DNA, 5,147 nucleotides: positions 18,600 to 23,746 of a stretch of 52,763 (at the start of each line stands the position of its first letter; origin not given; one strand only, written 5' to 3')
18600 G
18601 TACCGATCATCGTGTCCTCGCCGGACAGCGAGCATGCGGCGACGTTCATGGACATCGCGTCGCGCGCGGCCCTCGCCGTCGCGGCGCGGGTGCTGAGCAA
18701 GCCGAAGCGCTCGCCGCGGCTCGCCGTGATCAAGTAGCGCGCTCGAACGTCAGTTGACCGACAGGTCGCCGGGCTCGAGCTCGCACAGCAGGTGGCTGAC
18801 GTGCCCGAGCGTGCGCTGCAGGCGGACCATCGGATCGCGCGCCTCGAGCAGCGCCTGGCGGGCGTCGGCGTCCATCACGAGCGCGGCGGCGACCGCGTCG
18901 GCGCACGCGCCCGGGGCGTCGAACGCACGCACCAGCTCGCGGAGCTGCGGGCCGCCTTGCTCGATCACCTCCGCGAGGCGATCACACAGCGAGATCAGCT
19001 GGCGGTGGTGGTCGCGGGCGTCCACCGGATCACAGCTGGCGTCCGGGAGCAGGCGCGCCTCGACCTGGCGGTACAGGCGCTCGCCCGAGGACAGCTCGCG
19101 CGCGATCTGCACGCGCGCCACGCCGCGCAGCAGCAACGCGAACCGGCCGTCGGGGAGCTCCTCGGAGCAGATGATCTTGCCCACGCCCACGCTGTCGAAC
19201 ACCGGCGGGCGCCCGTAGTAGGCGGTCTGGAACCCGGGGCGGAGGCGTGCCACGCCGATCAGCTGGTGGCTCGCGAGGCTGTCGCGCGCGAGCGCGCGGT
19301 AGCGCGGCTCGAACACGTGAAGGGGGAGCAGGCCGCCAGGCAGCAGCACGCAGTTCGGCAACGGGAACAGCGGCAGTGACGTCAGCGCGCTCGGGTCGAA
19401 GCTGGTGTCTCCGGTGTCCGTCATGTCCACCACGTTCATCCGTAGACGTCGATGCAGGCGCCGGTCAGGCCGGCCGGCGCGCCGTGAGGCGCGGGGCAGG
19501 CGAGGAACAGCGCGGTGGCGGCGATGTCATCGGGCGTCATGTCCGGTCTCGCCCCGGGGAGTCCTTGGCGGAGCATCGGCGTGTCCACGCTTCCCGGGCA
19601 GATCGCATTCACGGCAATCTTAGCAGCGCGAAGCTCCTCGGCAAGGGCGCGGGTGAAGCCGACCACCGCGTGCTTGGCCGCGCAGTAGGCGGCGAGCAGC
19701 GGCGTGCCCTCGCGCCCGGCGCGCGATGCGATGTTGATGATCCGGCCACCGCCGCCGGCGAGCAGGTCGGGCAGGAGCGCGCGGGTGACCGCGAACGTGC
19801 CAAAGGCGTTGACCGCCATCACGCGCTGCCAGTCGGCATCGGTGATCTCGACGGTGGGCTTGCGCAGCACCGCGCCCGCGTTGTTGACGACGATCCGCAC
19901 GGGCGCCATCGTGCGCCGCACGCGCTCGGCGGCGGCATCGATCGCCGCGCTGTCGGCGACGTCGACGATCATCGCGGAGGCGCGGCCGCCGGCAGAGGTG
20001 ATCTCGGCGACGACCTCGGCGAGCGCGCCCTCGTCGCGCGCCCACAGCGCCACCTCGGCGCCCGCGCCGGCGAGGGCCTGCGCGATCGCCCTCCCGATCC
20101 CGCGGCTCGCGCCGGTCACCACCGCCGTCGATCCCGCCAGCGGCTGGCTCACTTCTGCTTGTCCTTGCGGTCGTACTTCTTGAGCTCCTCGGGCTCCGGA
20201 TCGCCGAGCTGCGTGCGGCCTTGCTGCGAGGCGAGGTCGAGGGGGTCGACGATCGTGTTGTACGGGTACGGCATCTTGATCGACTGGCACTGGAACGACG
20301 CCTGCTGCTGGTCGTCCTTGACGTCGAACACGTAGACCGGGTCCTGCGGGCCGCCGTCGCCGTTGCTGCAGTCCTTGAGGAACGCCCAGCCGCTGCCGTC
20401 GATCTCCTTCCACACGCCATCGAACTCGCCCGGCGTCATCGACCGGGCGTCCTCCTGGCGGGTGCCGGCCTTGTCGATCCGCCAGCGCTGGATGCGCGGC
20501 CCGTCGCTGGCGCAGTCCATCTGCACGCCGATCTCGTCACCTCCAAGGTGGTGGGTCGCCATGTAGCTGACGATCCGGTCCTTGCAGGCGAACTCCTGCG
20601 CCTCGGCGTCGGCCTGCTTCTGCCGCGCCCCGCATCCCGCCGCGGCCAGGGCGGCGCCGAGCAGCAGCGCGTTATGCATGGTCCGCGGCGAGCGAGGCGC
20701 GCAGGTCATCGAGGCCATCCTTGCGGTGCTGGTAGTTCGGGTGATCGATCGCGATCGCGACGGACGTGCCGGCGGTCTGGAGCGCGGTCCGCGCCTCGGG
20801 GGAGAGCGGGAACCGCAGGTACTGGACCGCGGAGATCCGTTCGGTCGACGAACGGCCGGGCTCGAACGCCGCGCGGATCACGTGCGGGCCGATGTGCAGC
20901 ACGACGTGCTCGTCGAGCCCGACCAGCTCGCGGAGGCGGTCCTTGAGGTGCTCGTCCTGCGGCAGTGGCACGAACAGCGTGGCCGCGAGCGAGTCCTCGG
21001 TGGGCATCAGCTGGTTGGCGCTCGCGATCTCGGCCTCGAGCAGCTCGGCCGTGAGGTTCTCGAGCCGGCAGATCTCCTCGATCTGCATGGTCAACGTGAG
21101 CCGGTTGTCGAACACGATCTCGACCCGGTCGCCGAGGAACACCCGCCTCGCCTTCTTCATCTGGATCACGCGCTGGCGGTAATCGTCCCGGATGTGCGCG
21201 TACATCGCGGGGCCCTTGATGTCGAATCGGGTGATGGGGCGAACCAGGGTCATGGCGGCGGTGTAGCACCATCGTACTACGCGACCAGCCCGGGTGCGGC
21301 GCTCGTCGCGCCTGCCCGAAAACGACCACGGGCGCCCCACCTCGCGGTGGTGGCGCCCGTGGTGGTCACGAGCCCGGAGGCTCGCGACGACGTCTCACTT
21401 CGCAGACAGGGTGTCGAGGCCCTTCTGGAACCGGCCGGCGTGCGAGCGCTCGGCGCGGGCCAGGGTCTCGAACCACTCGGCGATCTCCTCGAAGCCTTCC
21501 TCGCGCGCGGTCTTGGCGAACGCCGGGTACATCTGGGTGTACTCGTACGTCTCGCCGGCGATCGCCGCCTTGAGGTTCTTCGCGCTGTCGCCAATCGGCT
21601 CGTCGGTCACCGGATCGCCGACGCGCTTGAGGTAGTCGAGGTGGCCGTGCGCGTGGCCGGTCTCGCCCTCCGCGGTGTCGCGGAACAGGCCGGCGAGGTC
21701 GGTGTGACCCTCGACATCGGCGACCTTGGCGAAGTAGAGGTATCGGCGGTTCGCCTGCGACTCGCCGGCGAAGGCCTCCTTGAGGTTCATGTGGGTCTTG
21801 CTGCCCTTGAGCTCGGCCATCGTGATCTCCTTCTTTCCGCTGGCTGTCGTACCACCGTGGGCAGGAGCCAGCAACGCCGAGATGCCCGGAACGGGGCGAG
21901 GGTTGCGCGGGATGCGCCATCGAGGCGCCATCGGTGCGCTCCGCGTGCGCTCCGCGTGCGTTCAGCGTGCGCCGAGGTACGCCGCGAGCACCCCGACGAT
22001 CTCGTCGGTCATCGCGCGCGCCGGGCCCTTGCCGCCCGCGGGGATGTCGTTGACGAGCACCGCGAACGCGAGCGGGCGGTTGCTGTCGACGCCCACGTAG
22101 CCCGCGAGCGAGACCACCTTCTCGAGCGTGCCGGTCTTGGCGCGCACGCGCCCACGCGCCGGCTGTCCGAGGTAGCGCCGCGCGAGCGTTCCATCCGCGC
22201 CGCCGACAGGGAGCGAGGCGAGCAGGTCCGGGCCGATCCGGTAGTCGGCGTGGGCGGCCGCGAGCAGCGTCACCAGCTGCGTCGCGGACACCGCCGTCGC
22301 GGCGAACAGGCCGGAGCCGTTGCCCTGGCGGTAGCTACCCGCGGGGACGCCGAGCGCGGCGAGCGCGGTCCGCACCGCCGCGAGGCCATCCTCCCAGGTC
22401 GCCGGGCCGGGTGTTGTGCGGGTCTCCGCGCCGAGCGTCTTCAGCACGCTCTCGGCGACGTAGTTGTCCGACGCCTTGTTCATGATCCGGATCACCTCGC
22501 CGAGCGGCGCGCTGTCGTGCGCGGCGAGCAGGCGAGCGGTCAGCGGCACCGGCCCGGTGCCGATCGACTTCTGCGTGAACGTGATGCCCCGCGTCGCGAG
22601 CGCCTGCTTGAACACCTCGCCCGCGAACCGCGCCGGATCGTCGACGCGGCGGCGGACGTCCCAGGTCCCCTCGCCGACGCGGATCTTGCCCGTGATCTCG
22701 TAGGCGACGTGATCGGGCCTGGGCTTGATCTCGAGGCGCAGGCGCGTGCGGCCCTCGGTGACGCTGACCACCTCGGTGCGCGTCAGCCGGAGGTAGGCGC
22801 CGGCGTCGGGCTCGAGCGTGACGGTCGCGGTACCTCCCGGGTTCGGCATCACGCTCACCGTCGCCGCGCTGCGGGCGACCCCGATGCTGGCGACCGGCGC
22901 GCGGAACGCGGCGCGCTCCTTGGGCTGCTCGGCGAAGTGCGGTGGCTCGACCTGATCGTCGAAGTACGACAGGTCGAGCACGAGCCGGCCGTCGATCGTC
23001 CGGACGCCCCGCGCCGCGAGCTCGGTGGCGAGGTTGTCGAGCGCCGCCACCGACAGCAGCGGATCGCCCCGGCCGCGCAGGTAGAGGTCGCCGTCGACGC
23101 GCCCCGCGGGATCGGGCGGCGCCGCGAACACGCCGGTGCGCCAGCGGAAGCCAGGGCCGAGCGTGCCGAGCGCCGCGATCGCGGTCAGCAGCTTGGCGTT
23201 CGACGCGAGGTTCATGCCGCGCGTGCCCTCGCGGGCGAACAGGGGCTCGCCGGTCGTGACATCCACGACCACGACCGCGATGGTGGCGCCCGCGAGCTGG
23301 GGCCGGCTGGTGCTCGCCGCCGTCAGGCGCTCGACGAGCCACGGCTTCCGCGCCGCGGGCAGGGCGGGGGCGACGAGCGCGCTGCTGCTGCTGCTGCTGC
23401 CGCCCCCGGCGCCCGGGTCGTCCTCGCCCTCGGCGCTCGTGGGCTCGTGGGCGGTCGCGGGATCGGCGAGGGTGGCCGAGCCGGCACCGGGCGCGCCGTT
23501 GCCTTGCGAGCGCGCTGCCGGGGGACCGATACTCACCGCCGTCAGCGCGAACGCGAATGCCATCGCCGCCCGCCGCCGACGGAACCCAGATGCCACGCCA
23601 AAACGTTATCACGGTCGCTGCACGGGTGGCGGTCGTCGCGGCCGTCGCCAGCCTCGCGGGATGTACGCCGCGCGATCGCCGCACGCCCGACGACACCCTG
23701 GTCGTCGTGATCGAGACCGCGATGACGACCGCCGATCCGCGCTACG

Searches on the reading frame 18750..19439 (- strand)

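Call 85: search_protein_families(library=pfam, proteins=[window:18750-19439:-], max_evalue=0.0001)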
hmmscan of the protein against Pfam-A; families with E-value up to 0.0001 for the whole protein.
window:18750-19439:- (229 aa): 1 family
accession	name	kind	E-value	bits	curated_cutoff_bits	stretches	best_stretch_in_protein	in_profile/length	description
PF02190.22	LON_substr_bdg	-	1.1e-31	110.8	28.7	1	22-214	2-198/200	ATP-dependent protease La (LON) substrate-binding domain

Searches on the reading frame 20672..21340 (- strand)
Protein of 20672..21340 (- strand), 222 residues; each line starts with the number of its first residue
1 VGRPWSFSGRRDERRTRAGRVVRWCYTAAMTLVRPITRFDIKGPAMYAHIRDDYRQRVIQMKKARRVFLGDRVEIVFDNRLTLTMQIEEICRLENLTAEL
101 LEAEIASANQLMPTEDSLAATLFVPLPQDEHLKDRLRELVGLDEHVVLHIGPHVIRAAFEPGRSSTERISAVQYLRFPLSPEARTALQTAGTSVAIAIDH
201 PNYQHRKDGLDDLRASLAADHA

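Call 85: search_protein_families(library=pfam, proteins=[window:20672-21340:-], max_evalue=0.0001)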
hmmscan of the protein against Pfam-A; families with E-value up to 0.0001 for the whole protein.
window:20672-21340:- (222 aa): 1 family
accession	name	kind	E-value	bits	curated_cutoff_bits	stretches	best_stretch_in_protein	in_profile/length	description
PF12007.14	DUF3501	-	9.7e-51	172.9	25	1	36-220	2-186/187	Protein of unknown function (DUF3501)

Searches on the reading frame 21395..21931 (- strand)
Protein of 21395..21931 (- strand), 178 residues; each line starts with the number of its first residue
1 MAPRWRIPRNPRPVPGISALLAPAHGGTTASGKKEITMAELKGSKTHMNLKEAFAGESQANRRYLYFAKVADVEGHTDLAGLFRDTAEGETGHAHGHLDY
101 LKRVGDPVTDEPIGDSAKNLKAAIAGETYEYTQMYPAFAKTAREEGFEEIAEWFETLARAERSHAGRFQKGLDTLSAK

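Call 85: search_protein_families(library=pfam, proteins=[window:21395-21931:-], max_evalue=0.0001)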
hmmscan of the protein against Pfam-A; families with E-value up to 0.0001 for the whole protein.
window:21395-21931:- (178 aa): 2 families
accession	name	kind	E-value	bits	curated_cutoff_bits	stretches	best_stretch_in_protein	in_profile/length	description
PF02915.23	Rubrerythrin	-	3e-29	102.6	22.8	1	49-170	2-135/137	Rubrerythrin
PF00210.30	Ferritin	-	3.6e-08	33.9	24.5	0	50-144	4-108/142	Ferritin-like domain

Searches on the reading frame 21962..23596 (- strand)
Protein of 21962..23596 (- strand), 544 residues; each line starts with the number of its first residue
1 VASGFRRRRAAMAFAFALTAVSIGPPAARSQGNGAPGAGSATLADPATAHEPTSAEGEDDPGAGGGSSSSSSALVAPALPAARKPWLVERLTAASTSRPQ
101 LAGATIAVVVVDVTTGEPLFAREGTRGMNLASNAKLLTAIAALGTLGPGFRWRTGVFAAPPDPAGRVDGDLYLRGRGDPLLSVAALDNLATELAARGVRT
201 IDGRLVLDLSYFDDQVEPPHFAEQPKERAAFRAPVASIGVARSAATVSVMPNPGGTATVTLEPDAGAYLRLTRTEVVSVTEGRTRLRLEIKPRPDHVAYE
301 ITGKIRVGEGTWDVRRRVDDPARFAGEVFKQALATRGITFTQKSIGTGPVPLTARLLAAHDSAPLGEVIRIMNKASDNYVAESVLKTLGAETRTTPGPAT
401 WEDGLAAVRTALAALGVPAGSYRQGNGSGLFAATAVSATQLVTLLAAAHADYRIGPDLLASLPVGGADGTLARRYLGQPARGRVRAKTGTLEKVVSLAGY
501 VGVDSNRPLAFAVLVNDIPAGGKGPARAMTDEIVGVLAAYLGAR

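Call 85: search_protein_families(library=pfam, proteins=[window:21962-23596:-], max_evalue=0.0001)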
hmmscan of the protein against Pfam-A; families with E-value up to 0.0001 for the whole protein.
window:21962-23596:- (544 aa): 2 families
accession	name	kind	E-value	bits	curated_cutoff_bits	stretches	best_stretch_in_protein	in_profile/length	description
PF02113.21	Peptidase_S13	-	2e-95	320.6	22.8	1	92-536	6-440/444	D-Ala-D-Ala carboxypeptidase 3 (S13) family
PF13354.11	Beta-lactamase2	-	1.7e-06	28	22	0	358-515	68-214/214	Beta-lactamase enzyme family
